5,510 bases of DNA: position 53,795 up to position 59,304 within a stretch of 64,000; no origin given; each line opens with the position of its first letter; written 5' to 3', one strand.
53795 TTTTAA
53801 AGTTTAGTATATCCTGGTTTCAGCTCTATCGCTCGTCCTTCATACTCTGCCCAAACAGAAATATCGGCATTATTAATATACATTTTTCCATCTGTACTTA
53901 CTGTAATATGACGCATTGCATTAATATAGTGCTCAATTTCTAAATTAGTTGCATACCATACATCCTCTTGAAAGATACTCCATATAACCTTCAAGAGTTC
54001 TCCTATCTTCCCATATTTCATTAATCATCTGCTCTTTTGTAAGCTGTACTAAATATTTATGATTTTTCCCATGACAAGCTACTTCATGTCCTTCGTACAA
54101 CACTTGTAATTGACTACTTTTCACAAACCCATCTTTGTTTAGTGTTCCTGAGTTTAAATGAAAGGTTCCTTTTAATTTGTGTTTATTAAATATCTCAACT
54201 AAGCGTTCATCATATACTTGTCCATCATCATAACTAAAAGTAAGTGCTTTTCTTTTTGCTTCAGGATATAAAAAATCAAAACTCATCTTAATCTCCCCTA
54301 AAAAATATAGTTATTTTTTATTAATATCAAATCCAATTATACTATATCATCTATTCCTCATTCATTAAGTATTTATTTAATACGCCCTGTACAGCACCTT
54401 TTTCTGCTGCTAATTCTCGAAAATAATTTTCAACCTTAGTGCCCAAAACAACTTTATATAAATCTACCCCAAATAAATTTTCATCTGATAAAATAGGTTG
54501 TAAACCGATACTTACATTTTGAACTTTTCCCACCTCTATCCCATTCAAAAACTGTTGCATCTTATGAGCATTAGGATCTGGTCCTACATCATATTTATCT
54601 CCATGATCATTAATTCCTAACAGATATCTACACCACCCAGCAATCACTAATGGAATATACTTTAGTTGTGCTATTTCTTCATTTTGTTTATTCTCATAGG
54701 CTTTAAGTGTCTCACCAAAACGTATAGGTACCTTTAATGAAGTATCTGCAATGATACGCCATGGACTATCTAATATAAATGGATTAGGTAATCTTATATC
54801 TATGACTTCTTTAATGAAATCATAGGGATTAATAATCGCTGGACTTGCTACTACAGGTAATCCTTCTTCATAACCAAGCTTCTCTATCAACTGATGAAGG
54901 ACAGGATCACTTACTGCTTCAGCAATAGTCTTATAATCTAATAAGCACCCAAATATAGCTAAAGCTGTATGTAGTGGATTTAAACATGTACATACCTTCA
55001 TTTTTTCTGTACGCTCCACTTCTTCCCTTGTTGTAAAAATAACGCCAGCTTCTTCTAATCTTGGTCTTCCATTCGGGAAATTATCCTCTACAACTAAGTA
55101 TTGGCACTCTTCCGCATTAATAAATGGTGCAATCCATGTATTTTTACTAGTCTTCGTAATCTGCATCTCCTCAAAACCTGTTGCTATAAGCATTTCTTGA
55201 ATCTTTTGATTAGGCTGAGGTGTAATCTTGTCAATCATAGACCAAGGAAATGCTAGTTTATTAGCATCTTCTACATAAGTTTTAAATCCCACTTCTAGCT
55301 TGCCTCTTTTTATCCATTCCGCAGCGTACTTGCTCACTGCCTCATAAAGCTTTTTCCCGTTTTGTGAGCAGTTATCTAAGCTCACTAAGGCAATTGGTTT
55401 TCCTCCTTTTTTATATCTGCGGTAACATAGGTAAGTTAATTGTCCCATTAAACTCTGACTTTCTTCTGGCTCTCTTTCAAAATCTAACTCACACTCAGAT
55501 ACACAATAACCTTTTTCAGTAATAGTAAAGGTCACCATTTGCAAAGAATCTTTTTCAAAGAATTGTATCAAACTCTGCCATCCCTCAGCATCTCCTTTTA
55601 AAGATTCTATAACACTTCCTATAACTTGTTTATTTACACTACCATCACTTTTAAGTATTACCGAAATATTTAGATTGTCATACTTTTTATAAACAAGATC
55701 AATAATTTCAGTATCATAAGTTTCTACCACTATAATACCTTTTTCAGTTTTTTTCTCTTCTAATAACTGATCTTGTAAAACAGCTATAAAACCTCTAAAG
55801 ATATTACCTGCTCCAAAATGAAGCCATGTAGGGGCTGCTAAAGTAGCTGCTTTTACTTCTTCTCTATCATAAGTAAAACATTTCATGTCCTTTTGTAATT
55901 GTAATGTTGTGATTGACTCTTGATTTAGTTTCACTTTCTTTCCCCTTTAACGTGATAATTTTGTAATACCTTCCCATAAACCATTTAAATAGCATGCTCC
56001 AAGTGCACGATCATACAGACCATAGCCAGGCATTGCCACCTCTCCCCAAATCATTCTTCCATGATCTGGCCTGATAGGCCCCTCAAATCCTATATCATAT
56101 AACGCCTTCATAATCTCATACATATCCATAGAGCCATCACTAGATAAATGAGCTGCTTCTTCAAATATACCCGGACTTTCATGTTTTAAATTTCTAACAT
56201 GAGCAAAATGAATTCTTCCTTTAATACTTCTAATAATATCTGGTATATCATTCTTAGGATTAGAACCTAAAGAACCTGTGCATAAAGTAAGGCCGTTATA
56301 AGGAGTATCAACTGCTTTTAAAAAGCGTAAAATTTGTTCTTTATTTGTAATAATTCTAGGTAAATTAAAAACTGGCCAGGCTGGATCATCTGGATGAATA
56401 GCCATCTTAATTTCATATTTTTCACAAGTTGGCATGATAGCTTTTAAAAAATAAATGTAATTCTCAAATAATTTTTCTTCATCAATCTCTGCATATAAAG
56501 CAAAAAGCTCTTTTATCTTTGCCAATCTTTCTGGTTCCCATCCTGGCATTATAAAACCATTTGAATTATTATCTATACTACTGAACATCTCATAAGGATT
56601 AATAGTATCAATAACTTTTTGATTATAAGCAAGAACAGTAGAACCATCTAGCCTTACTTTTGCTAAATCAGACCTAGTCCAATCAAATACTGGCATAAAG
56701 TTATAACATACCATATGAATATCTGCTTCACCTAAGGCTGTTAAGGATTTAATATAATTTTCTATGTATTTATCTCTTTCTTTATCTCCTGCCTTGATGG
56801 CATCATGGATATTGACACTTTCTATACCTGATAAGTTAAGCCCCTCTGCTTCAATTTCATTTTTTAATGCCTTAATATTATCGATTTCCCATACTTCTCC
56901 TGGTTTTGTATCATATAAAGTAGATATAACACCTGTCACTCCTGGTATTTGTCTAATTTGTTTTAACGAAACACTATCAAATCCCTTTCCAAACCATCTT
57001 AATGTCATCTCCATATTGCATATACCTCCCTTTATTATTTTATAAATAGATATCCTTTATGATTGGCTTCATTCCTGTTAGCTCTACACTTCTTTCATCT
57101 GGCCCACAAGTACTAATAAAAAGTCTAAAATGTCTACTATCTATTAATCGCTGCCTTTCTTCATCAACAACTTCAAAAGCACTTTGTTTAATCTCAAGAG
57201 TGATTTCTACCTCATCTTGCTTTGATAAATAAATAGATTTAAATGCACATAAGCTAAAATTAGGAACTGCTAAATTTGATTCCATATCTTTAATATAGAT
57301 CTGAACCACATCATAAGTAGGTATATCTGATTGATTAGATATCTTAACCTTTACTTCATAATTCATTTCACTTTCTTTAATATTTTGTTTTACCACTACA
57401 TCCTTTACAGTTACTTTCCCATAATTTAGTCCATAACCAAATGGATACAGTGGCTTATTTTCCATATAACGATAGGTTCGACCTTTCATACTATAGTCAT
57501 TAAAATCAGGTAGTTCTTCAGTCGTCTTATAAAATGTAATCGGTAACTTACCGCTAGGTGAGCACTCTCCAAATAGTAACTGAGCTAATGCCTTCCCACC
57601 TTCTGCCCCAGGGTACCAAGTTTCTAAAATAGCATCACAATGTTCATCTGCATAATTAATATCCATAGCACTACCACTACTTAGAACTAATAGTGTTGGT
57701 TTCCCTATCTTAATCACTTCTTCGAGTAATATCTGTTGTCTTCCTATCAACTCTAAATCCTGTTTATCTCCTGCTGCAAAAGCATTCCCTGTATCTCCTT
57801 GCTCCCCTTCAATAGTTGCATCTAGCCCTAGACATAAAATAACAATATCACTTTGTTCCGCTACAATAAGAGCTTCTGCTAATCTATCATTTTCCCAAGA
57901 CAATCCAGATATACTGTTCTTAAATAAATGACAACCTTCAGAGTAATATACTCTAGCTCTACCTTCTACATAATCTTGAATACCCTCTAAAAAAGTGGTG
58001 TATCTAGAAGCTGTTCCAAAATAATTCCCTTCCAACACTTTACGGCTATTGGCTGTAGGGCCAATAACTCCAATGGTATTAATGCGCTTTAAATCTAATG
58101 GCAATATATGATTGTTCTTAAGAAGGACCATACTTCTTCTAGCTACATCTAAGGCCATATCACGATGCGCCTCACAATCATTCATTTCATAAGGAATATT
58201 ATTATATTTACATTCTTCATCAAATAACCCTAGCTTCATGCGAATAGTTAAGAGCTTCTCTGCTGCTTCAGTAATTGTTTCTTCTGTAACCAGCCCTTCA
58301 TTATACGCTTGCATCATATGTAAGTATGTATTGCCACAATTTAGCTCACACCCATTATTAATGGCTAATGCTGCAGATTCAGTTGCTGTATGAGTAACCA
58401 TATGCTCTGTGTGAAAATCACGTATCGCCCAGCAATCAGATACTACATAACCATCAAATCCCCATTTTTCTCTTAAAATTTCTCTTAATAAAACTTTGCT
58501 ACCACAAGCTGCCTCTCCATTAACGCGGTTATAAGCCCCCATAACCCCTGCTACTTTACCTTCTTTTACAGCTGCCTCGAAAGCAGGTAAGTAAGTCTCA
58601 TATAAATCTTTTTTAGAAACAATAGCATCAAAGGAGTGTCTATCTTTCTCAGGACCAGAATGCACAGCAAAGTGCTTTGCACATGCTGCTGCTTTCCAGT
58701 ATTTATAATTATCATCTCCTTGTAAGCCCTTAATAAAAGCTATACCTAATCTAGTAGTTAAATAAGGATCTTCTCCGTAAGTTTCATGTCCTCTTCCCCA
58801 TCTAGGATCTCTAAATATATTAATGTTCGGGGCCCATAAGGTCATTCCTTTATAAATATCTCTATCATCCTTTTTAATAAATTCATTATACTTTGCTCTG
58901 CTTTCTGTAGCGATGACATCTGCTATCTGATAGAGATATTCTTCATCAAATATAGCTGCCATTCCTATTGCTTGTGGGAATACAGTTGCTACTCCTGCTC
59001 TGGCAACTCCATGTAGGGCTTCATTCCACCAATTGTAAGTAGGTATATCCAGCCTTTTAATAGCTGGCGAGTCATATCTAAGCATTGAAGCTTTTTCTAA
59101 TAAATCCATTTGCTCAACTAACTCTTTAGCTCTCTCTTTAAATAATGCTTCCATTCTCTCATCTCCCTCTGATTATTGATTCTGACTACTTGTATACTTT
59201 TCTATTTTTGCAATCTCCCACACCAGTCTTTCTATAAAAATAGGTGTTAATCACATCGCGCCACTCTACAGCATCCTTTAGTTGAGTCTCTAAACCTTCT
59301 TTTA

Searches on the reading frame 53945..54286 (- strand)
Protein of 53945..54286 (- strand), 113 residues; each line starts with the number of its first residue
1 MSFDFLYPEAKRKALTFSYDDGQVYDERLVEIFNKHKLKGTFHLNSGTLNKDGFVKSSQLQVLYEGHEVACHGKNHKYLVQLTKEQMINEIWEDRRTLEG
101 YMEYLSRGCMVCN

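Call 108: search_protein_families(library=pfam, proteins=[window:53945-54286:-], max_evalue=0.00001)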
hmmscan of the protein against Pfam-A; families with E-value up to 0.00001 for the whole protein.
window:53945-54286:- (113 aa): 1 family
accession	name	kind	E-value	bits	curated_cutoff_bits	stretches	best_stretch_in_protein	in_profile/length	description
PF01522.26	Polysacc_deac_1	-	4.7e-14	52.9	23.1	1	10-103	4-95/124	Polysaccharide deacetylase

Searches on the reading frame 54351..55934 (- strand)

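Call 109: search_protein_families(library=pfam, proteins=[window:54351-55934:-], max_evalue=0.00001)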
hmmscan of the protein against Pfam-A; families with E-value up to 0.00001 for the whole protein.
window:54351-55934:- (527 aa): 2 families
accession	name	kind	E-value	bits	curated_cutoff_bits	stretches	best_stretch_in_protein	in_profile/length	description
PF01232.29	Mannitol_dh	-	3.1e-21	76.7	27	1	38-294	4-198/199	Mannitol dehydrogenase Rossmann domain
PF08125.19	Mannitol_dh_C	-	1.2e-19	71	30.7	1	307-492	3-172/190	Mannitol dehydrogenase C-terminal domain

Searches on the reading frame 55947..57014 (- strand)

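Call 109: search_protein_families(library=pfam, proteins=[window:55947-57014:-], max_evalue=0.00001)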
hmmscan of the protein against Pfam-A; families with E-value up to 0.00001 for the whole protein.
window:55947-57014:- (355 aa): 2 families
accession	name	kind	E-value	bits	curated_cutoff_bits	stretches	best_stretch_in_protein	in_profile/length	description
PF03786.19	UxuA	-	3.9e-146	486.8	23.7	1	1-351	1-351/352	D-mannonate dehydratase (UxuA)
PF01261.30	AP_endonuc_2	-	1.6e-09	38.3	31.1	1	177-314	95-225/249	Xylose isomerase-like TIM barrel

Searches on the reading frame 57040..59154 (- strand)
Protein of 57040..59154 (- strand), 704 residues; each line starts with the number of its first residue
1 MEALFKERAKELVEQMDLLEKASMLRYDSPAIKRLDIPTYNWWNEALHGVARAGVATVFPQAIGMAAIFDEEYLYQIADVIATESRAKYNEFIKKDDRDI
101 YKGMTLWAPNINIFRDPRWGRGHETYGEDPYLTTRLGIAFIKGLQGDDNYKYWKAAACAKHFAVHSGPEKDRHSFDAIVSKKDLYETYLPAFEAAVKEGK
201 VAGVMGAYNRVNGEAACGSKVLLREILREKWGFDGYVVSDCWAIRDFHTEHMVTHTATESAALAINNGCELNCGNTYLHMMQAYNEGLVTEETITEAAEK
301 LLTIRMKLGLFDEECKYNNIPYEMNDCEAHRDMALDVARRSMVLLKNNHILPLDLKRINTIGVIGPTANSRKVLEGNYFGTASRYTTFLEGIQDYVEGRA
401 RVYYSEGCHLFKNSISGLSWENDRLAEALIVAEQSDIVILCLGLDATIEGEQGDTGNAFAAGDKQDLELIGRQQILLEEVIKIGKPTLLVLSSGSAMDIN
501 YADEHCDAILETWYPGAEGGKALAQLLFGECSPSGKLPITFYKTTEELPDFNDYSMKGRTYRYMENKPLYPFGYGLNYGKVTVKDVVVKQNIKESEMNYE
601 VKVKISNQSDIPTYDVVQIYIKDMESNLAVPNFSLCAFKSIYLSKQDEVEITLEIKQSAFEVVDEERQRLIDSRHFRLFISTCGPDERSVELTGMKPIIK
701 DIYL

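Call 109: search_protein_families(library=pfam, proteins=[window:57040-59154:-], max_evalue=0.00001)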
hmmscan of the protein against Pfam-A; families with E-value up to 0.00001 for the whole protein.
window:57040-59154:- (704 aa): 3 families
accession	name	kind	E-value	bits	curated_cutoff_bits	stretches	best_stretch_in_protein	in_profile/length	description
PF01915.27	Glyco_hydro_3_C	-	1.4e-52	179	31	1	342-578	1-200/200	Glycosyl hydrolase family 3 C-terminal domain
PF00933.27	Glyco_hydro_3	-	3.2e-44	152.1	27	1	33-303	59-315/316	Glycosyl hydrolase family 3 N terminal domain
PF14310.12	Fn3-like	-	6.9e-09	36.1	25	1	615-680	1-67/71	Fibronectin type III-like domain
